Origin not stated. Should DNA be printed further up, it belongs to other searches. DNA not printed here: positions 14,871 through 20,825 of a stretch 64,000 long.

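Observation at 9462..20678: Tandem pair of ~1,850-aa paralogous type-II-anchored surface proteins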

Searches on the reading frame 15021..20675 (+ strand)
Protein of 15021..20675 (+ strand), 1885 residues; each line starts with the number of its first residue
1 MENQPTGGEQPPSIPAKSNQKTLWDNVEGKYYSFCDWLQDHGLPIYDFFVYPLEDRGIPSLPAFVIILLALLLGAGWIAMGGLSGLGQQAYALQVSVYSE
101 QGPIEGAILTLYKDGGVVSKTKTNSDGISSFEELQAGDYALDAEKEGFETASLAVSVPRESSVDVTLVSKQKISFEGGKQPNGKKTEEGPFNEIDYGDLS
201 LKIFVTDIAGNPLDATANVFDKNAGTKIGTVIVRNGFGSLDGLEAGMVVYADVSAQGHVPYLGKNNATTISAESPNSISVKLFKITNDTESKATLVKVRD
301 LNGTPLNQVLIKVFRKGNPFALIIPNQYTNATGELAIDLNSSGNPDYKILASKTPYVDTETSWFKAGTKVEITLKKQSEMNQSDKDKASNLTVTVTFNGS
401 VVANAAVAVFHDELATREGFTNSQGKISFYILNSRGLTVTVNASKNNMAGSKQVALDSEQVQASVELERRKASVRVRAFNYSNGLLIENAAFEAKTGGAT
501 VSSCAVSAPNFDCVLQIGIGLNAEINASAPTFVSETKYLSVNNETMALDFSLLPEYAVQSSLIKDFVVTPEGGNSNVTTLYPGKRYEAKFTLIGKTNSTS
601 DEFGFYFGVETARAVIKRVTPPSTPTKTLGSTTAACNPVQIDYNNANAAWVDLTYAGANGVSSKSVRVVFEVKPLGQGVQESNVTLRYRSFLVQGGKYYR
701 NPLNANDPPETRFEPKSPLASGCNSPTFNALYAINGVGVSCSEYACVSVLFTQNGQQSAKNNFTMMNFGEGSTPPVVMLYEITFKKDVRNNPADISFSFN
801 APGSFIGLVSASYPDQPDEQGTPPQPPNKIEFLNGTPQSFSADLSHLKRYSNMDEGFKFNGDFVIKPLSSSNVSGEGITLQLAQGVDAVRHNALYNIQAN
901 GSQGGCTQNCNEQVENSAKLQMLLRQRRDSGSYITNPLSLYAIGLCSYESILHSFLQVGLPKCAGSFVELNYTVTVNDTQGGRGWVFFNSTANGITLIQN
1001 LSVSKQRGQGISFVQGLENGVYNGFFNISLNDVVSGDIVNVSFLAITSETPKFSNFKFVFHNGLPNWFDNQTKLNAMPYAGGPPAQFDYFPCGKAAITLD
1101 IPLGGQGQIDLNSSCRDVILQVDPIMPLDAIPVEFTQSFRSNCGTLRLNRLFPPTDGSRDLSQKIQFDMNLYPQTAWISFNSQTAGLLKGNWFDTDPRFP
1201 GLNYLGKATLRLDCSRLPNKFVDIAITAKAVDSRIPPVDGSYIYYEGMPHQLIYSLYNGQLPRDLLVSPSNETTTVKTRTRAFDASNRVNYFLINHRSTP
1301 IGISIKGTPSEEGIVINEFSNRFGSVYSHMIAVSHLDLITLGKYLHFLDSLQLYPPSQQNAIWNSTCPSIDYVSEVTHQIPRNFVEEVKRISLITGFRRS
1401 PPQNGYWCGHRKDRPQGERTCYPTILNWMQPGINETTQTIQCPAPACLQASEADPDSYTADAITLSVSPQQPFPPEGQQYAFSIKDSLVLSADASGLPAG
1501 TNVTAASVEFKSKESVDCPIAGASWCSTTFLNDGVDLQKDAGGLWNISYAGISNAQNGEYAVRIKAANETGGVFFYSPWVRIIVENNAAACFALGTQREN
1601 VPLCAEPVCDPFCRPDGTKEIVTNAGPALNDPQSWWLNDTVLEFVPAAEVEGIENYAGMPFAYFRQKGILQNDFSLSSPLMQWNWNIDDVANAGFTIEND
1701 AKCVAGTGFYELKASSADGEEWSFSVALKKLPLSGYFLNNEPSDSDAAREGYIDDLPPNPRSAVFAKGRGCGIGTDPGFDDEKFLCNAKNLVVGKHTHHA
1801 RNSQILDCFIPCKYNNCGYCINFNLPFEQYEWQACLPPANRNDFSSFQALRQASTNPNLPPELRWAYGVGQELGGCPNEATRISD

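Call 8: search_protein_families(library=pfam, proteins=[window:15021-20675:+], max_evalue=1)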
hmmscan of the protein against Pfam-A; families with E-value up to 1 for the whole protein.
window:15021-20675:+ (1885 aa): 10 families
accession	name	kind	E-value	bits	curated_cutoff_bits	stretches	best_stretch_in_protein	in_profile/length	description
PF13620.12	CarboxypepD_reg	-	4.7e-15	56.2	32.3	2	94-167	3-81/82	Carboxypeptidase regulatory-like domain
PF02369.22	Big_1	-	1.5e-06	28.7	34.9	2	380-453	10-89/93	Bacterial Ig-like domain (group 1)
PF17802.7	SpaA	-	1.8e-05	25.3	23.1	1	99-142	10-57/91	Prealbumin-like fold domain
PF17210.9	SdrD_B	-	0.00056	20.5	29.7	1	102-166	22-88/112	SdrD B-like domain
PF13715.12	CarbopepD_reg_2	-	0.0028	18.1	32.2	1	102-172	12-79/88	CarboxypepD_reg-like domain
PF24025.1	Ig_DR_A0283-like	-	0.016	16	27.1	1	92-141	8-60/102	DR_A0283-like, Ig-like domain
PF08308.17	PEGA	-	0.037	14.4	20.8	1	133-167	31-65/71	PEGA domain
PF05688.17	BIg21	-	0.047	14.7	27.4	1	368-447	21-94/109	Bacterial Immunoglobulin-like 21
PF10670.15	DUF4198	-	0.075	13.6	34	0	387-430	145-194/209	Domain of unknown function (DUF4198)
PF09430.16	EMC7_beta-sandw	-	0.19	12.4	26.6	1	119-161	21-63/122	ER membrane protein complex subunit 7, beta-sandwich domain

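Call 21: find_homologous_proteins(query=window:15021-20675:+, max_evalue=0.001)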
Query window:15021-20675:+ (1885 aa): 8 proteins with E <= 0.001 among 8000 candidates.
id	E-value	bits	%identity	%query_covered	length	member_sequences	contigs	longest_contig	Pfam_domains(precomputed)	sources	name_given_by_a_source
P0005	0.0e+0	4377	100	100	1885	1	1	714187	PF02369.23,PF13620.13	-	-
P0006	0.0e+0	3487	78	100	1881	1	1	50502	PF02369.23,PF13620.13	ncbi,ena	-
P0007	0.0e+0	3119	72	99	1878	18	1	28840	PF02369.23,PF13620.13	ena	-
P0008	0.0e+0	3105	72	99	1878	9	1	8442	PF02369.23,PF17802.8,PF13620.13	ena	-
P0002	7.4e-252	857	48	47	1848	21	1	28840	PF02369.23,PF13620.13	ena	-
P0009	5.4e-179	615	35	59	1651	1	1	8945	PF13620.13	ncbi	ncbi:MAG: carboxypeptidase-like regulatory domain-containing protein, partial [Candidatus Micrarchae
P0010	1.7e-43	166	26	59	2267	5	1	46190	-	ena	-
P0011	5.8e-12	62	35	5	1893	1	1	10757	-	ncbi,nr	ncbi:hypothetical protein HZC09_06580 [Candidatus Micrarchaeota archaeon]|nr:hypothetical protein [C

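Call 52: search_protein_families(library=ncbifam, proteins=[window:15021-20675:+], max_evalue=0.1)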
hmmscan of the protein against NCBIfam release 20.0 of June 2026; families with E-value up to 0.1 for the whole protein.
window:15021-20675:+ (1885 aa): 0 families

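Call 91: search_protein_families(library=padloc, proteins=[window:15021-20675:+], max_evalue=0.01)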
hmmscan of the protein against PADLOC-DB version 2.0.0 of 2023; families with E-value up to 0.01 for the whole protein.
window:15021-20675:+ (1885 aa): 0 families

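Call 92: search_protein_families(library=phrogs, proteins=[window:15021-20675:+], max_evalue=0.01)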
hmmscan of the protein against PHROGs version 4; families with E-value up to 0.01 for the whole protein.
window:15021-20675:+ (1885 aa): 0 families
